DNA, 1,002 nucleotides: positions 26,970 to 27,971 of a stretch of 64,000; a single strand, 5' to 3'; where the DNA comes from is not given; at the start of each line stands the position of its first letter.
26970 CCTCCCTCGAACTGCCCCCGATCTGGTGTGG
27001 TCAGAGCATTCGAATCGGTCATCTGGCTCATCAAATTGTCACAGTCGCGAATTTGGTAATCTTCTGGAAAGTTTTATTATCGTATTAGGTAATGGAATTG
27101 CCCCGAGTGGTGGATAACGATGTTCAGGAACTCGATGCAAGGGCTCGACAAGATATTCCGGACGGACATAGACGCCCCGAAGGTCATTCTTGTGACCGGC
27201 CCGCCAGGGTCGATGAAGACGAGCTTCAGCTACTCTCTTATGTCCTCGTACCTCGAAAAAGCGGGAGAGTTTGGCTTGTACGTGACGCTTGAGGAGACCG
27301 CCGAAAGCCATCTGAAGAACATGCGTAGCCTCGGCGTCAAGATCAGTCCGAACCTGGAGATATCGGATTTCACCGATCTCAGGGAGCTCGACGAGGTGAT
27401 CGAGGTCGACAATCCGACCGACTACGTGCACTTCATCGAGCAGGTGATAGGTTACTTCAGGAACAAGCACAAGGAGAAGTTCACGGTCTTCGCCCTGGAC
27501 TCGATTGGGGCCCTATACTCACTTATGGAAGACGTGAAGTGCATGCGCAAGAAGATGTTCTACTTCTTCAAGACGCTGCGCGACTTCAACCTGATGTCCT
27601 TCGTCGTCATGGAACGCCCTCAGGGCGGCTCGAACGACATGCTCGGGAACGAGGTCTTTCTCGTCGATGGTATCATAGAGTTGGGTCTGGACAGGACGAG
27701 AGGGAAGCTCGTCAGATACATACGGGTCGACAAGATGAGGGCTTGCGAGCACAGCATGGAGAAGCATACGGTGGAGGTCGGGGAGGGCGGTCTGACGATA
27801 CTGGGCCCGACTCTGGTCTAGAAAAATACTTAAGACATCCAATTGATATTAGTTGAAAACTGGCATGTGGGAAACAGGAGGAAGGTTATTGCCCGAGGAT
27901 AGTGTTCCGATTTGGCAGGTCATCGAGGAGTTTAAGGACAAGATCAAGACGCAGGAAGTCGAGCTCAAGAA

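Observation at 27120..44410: Candidate composite cell-surface apparatus: KaiC/ArlH-like ATPases, coiled-coil zinc-ribbon proteins, a giant surface protein and a type IV filament operon in one 17-kb neighbourhood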

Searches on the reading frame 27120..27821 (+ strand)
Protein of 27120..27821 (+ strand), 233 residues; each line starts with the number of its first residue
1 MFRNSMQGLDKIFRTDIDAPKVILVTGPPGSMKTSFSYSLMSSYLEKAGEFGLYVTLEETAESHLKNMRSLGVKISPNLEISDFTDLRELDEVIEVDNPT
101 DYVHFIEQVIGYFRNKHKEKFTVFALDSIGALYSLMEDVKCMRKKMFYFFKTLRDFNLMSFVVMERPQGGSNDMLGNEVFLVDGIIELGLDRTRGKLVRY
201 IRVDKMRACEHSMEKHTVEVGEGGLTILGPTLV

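Call 4: search_protein_families(library=pfam, proteins=[window:27120-27821:+], max_evalue=0.01)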
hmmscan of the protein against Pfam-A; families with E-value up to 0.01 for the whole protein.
window:27120-27821:+ (233 aa): 4 families
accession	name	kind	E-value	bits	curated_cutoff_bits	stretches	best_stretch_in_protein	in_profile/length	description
PF06745.19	ATPase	-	1.4e-36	126.4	26.6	1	6-229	5-228/231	KaiC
PF13479.12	AAA_24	-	0.0018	18.6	27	1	20-145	2-89/195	AAA domain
PF20720.3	nSTAND3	-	0.0019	18.4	27.2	1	20-71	17-46/155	Novel STAND NTPase 3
PF13481.12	AAA_25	-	0.0071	16.4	27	1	10-75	23-98/195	AAA domain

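Call 5: search_protein_families(library=ncbifam, proteins=[window:27120-27821:+], max_evalue=0.01)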
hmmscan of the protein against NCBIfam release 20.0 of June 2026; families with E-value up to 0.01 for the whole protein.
window:27120-27821:+ (233 aa): 10 families
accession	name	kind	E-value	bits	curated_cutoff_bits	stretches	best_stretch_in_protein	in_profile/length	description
NF006799.0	PRK09302.1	equivalog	4.9e-22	78.2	408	1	5-228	16-239/515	circadian clock protein KaiC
TIGR03877.1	thermo_KaiC_1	hypoth_equivalog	1.8e-19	70.2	307.25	1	5-227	7-232/238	KaiC domain-containing protein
TIGR03881.1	KaiC_arch_4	hypoth_equivalog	2.2e-14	53.7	247.8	1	6-226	7-227/231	KaiC domain-containing protein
TIGR02655.1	circ_KaiC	equivalog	8.3e-13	47.8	546.25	1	3-228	4-229/484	circadian clock protein KaiC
TIGR03880.1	KaiC_arch_3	hypoth_equivalog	2.7e-12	46.7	249.45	1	6-228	2-218/224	KaiC domain-containing protein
NF004723.0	PRK06067.1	subfamily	2e-06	27.5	194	1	8-214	22-220/243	flagellar accessory protein FlaH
TIGR03878.1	thermo_KaiC_2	hypoth_equivalog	1e-05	25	232.2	1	193-230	219-256/259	KaiC domain-containing protein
NF052589.1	ArlH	equivalog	1.5e-05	24.8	215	1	19-215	19-209/229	archaellum protein ArlH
NF004629.0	PRK05973.1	equivalog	0.0025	16.9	156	1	17-76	61-119/237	DNA helicase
NF006320.0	PRK08533.1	equivalog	0.0039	16.8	215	1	9-157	13-153/230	flagellar accessory protein FlaH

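Call 7: find_encoding_contigs(protein=window:27120-27821:+, flank=10000, max_places=6)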
Protein window:27120-27821:+ (233 aa): 14 contigs read that carry it; 6 places shown.
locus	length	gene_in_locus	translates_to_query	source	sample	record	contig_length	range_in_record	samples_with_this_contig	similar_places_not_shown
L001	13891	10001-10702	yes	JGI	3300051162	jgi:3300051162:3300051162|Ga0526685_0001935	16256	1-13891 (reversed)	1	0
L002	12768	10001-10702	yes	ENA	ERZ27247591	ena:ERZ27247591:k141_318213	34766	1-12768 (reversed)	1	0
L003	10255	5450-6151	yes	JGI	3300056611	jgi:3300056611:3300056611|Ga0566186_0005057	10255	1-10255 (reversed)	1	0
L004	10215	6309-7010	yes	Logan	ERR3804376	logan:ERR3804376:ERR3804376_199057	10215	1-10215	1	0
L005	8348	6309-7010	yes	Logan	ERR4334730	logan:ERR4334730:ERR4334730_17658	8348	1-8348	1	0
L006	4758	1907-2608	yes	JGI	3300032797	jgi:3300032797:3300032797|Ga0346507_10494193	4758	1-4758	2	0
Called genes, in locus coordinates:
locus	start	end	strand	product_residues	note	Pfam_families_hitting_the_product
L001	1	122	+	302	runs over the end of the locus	PF01261:AP_endonuc_2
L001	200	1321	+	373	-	PF23455:DUF7129 (faint), PF10571:UPF0547 (faint), PF12773:DZR (weak), PF13240:Zn_Ribbon_1 (faint), PF13248:Zn_ribbon_3 (weak)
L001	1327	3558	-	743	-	PF00308:Bac_DnaA, PF01637:ATPase_2 (faint), PF13401:AAA_22 (faint), PF05763:DUF835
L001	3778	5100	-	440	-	PF01964:ThiC_Rad_SAM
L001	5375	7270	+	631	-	PF02518:HATPase_c, PF00204:DNA_gyraseB, PF01751:Toprim, PF00986:DNA_gyraseB_C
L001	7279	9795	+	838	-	PF00521:DNA_topoisoIV, PF03989:DNA_gyraseA_C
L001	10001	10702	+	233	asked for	PF06745:ATPase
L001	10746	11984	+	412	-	-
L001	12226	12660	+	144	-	-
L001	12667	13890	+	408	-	?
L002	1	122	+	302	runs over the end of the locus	PF01261:AP_endonuc_2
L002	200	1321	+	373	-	PF23455:DUF7129 (faint), PF10571:UPF0547 (faint), PF12773:DZR (weak), PF13240:Zn_Ribbon_1 (faint), PF13248:Zn_ribbon_3 (weak)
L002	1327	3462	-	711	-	PF00308:Bac_DnaA, PF01637:ATPase_2 (faint), PF13401:AAA_22 (faint), PF05763:DUF835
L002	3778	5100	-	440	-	PF01964:ThiC_Rad_SAM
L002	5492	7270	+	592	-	PF02518:HATPase_c, PF00204:DNA_gyraseB, PF01751:Toprim, PF00986:DNA_gyraseB_C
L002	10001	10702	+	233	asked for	PF06745:ATPase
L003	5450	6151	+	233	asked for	PF06745:ATPase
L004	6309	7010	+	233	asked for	PF06745:ATPase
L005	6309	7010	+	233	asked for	PF06745:ATPase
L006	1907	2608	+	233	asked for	PF06745:ATPase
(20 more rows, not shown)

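Call 37: search_solved_structures(query=window:27120-27821:+, max_evalue=0.001)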
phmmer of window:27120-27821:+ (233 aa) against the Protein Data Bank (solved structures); distinct sequences matched with E-value up to 0.001: 44.
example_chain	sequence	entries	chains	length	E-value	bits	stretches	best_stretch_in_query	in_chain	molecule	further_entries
8zn5_B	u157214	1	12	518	3.8e-18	69.1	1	5-223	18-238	KaiC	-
2zts_A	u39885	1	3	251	2.3e-16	63.2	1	4-227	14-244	Putative uncharacterized protein PH0186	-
2dr3_A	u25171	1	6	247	1.1e-14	57.7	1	4-227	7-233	UPF0273 protein PH0284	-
8db3_A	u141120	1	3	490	2.9e-14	56.4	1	5-228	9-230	Circadian clock protein KaiC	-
8fwi_A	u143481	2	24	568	3.3e-14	56.2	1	5-228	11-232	Circadian clock protein KaiC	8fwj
8dba_A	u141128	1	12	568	5.7e-14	55.4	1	5-228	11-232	Circadian clock protein KaiC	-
8jon_A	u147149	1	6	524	7.7e-13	51.7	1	6-227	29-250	Circadian clock oscillator protein KaiC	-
8zn7_D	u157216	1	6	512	3.1e-12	49.7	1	6-227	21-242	KaiC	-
8zn6_F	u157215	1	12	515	4.1e-12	49.3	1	5-227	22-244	KaiC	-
7dy1_A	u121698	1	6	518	1.6e-11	47.4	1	6-221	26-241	Circadian clock protein kinase KaiC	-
4o0m_A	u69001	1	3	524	1.7e-11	47.3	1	6-221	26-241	Circadian clock protein kinase KaiC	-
5jwq_A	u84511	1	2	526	2.1e-11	47.1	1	6-221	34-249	Circadian clock protein kinase KaiC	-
7x1y_A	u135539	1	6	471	3.5e-11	46.3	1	3-227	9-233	Circadian clock oscillator protein KaiC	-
8wve_A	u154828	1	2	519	4.2e-11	46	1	3-227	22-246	Circadian clock oscillator protein KaiC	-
8wv8_A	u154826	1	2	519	4.6e-11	45.9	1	3-227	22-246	Circadian clock oscillator protein KaiC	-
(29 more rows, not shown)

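Call 38: find_homologous_proteins(query=window:27120-27821:+, max_evalue=1e-10)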
Query window:27120-27821:+ (233 aa): 713 proteins with E <= 1e-10 among 989 candidates; the best 120 are listed.
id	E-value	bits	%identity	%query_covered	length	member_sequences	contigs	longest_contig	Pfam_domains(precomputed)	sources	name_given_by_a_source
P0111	1.1e-143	494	93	100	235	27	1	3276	PF06745.20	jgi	-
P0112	1.1e-134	465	87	100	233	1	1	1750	PF06745.20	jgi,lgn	-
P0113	1.2e-134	465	88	100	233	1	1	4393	PF06745.20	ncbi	-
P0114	4.8e-124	430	79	100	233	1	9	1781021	PF06745.20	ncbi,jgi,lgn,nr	ncbi:MAG: ATPase domain-containing protein [Methanomassiliicoccales archaeon]|jgi:KaiC/GvpD/RAD55 fa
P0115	1.1e-119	416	77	100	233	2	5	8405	PF06745.20,PF07088.17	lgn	-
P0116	1.3e-118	412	77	100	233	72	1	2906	PF06745.20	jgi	jgi:KaiC/GvpD/RAD55 family RecA-like ATPase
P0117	1.6e-118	412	77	100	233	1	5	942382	PF06745.20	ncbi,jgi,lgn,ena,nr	ncbi:MAG: hypothetical protein NO474_02655 [Methanomassiliicoccales archaeon]|nr:hypothetical protei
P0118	3.6e-117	408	76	100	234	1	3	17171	PF06745.20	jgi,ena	jgi:KaiC/GvpD/RAD55 family RecA-like ATPase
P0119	3.7e-117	408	75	100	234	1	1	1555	PF06745.20,PF13481.13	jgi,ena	-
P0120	8.0e-117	407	75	100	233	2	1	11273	PF06745.20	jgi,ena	-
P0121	2.0e-116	405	77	100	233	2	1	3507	PF06745.20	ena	-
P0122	2.6e-116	405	75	100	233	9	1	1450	PF06745.20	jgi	jgi:KaiC/GvpD/RAD55 family RecA-like ATPase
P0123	2.8e-116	405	77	100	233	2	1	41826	PF06745.20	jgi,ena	-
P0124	3.8e-116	404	76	100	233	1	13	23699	PF06745.20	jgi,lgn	jgi:KaiC/GvpD/RAD55 family RecA-like ATPase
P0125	6.3e-116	404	74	100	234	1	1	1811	PF06745.20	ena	-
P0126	6.4e-116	404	77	100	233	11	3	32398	PF06745.20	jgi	jgi:KaiC/GvpD/RAD55 family RecA-like ATPase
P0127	6.6e-116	404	74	100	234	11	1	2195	PF06745.20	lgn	-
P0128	2.9e-115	401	75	100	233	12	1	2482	PF06745.20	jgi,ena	-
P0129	3.0e-115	401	76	100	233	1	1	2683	PF06745.20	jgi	-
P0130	3.3e-115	401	76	100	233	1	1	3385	PF06745.20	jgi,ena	-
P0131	4.0e-115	401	74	100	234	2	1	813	PF06745.20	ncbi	-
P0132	4.1e-115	401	76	100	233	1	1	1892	PF06745.20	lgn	-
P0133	5.2e-115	401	75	100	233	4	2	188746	PF06745.20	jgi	-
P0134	5.4e-115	401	76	100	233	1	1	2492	PF06745.20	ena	-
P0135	7.0e-115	400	73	100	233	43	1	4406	PF06745.20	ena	-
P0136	8.8e-115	400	74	100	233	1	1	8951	PF06745.20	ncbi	-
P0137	9.2e-115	400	76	100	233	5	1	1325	PF06745.20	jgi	jgi:KaiC/GvpD/RAD55 family RecA-like ATPase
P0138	9.6e-115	400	75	100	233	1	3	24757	PF06745.20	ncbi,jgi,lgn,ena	ncbi:MAG: ATPase domain-containing protein [Methanomassiliicoccales archaeon]|jgi:KaiC/GvpD/RAD55 fa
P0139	1.7e-114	399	75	100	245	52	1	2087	PF06745.20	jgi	jgi:KaiC/GvpD/RAD55 family RecA-like ATPase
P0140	2.0e-114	399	74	100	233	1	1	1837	PF06745.20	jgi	-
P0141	3.0e-114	398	75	100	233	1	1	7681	PF06745.20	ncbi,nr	ncbi:MAG: hypothetical protein LUO79_03945 [Methanomassiliicoccales archaeon]|nr:hypothetical protei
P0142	4.4e-114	398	74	100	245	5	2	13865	PF06745.20,PF13481.13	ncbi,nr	ncbi:MAG: RAD55 family ATPase [Methanomassiliicoccales archaeon]|nr:RAD55 family ATPase [Methanomass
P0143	4.9e-114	397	75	100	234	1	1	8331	PF06745.20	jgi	jgi:KaiC/GvpD/RAD55 family RecA-like ATPase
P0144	6.1e-114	397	75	100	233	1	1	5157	PF06745.20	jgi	-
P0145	6.6e-114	397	74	100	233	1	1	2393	PF06745.20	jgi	jgi:KaiC/GvpD/RAD55 family RecA-like ATPase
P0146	9.0e-114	397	74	100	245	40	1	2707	PF06745.20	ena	-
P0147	1.3e-113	396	76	99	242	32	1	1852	PF06745.20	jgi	jgi:KaiC/GvpD/RAD55 family RecA-like ATPase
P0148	1.3e-113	396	74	100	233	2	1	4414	PF06745.20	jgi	jgi:KaiC/GvpD/RAD55 family RecA-like ATPase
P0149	1.9e-113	395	73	100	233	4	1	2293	PF06745.20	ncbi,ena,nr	ncbi:MAG TPA: ATPase domain-containing protein [Methanomassiliicoccales archaeon]|nr:ATPase domain-c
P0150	1.9e-113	395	74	100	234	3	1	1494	PF06745.20,PF13481.13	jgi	jgi:KaiC/GvpD/RAD55 family RecA-like ATPase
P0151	3.1e-113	395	73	100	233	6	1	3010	PF06745.20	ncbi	ncbi:MAG: RAD55 family ATPase [Methanomassiliicoccales archaeon]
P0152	1.2e-112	393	71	100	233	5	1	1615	PF06745.20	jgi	jgi:KaiC/GvpD/RAD55 family RecA-like ATPase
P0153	2.4e-112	392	72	100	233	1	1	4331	PF06745.20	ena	-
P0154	2.8e-112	392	73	100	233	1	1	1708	PF06745.20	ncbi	-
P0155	4.7e-112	391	73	100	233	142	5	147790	PF06745.20,PF07088.17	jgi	-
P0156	6.5e-112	390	72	100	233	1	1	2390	PF06745.20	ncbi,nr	ncbi:MAG TPA: ATPase domain-containing protein [Methanomassiliicoccales archaeon]|nr:ATPase domain-c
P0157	8.0e-112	390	73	100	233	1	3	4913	PF06745.20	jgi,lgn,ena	-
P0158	1.1e-111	390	72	100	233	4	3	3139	PF06745.20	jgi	-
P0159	2.2e-111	389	74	99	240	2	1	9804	PF06745.20,PF01637.25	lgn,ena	-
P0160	2.2e-111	389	74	100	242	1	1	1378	PF06745.20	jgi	jgi:KaiC/GvpD/RAD55 family RecA-like ATPase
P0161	2.8e-111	388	71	100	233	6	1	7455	PF06745.20,PF20720.4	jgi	jgi:KaiC/GvpD/RAD55 family RecA-like ATPase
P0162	3.1e-111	388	73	100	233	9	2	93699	PF06745.20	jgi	-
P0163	3.5e-111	388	73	100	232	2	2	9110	PF06745.20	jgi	jgi:KaiC/GvpD/RAD55 family RecA-like ATPase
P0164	7.6e-111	387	72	100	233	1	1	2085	PF06745.20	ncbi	-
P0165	1.1e-110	386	73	100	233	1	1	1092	PF06745.20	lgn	-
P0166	2.1e-110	386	71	100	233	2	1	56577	PF06745.20,PF20720.4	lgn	-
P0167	4.0e-110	385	73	100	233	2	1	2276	PF06745.20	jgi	jgi:KaiC/GvpD/RAD55 family RecA-like ATPase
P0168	6.4e-110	384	74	98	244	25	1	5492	PF06745.20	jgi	-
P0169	1.1e-109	383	73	100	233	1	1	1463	PF06745.20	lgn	-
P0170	1.5e-109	383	74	99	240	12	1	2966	PF06745.20,PF01637.25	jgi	jgi:KaiC/GvpD/RAD55 family RecA-like ATPase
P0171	3.5e-109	382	70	100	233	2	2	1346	PF06745.20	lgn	-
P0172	5.4e-109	381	72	99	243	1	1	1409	PF06745.20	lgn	-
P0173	2.1e-108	379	71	100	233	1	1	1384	PF06745.20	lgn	-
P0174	4.3e-108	378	72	100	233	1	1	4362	PF06745.20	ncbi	-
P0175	1.2e-107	377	72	100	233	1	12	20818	PF06745.20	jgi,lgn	jgi:KaiC/GvpD/RAD55 family RecA-like ATPase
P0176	3.0e-107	375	72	100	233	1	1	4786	PF06745.20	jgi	jgi:KaiC/GvpD/RAD55 family RecA-like ATPase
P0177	3.1e-107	375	72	100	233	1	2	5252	PF06745.20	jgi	jgi:KaiC/GvpD/RAD55 family RecA-like ATPase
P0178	6.1e-107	374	71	100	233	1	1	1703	PF06745.20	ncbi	-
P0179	1.4e-106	373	71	100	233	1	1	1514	PF06745.20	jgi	jgi:KaiC/GvpD/RAD55 family RecA-like ATPase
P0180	3.5e-106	372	68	100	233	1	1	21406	PF06745.20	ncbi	-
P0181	1.4e-105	370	70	99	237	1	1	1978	PF06745.20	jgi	jgi:KaiC/GvpD/RAD55 family RecA-like ATPase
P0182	1.6e-104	366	71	99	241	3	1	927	PF06745.20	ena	-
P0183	4.3e-104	365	68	99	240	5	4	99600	PF06745.20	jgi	jgi:KaiC/GvpD/RAD55 family RecA-like ATPase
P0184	1.2e-103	363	71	100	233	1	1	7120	PF06745.20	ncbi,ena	-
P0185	1.3e-103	363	68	100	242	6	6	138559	PF06745.20,PF07088.17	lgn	-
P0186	1.3e-103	363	70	99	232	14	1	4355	PF06745.20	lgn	-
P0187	1.6e-103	363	69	99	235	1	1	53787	PF06745.20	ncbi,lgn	-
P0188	3.9e-103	362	72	95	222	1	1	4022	PF06745.20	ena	-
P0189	4.8e-103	361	69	99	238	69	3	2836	PF06745.20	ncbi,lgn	-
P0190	2.3e-102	359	68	100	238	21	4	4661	PF06745.20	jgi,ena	-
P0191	2.6e-102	359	67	99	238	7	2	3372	PF06745.20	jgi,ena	-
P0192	2.8e-102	359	68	99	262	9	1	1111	PF06745.20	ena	-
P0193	3.3e-102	359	68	99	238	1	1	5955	PF06745.20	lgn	-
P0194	6.1e-102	358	67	99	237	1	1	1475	PF06745.20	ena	-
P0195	7.8e-102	357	68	99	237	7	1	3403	PF06745.20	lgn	-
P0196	9.9e-102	357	67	100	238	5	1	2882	PF06745.20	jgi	-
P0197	1.4e-101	357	67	99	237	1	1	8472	PF06745.20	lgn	-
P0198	1.6e-101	357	70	98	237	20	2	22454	PF06745.20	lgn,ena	-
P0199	1.6e-101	356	67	99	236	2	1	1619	PF06745.20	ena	-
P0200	1.7e-101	356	68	99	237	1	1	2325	PF06745.20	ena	-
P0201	2.6e-101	356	71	100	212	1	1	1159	PF06745.20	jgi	-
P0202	3.7e-101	355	67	99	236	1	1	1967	PF06745.20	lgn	-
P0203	3.7e-101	355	68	99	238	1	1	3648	PF06745.20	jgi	-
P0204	3.9e-101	355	68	99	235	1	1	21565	PF06745.20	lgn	-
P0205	4.1e-101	355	67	100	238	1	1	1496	PF06745.20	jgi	-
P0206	4.7e-101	355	67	99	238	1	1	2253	PF06745.20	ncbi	-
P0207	4.8e-101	355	67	99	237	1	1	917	PF06745.20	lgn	-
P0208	5.1e-101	355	68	99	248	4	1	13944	PF06745.20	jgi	jgi:KaiC/GvpD/RAD55 family RecA-like ATPase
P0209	6.4e-101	355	69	99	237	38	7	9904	PF06745.20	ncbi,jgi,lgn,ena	ncbi:MAG: ATPase domain-containing protein [Thermoplasmata archaeon]|jgi:KaiC/GvpD/RAD55 family RecA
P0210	6.5e-101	354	69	98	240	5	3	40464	PF06745.20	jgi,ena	-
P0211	6.7e-101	354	68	99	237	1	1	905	PF06745.20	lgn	-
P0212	7.7e-101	354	68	99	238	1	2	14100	PF06745.20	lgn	-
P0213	9.0e-101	354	66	99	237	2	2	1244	PF06745.20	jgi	-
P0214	1.1e-100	354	66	99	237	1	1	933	PF06745.20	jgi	-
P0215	1.1e-100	354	94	71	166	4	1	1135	PF06745.20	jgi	jgi:KaiC/GvpD/RAD55 family RecA-like ATPase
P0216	1.2e-100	354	66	99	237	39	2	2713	PF06745.20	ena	-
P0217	1.4e-100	353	66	99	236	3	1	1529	PF06745.20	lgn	-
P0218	1.5e-100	353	66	99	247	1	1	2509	PF06745.20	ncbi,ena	-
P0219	1.7e-100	353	66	99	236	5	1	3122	PF06745.20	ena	-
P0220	1.8e-100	353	67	99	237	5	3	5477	PF06745.20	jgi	-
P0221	1.8e-100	353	68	99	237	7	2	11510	PF06745.20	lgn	-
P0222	2.2e-100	353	68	99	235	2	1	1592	PF06745.20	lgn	-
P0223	2.7e-100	352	67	99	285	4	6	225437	PF06745.20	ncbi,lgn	-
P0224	3.1e-100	352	66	99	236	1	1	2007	PF06745.20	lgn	-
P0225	3.5e-100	352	66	99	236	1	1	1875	PF06745.20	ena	-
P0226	3.6e-100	352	66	99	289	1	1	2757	PF06745.20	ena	-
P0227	3.7e-100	352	66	99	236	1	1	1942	PF06745.20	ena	-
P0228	4.1e-100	352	68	99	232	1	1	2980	PF06745.20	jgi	-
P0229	4.4e-100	352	66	99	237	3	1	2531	PF06745.20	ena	-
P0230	5.5e-100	351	66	99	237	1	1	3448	PF06745.20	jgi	-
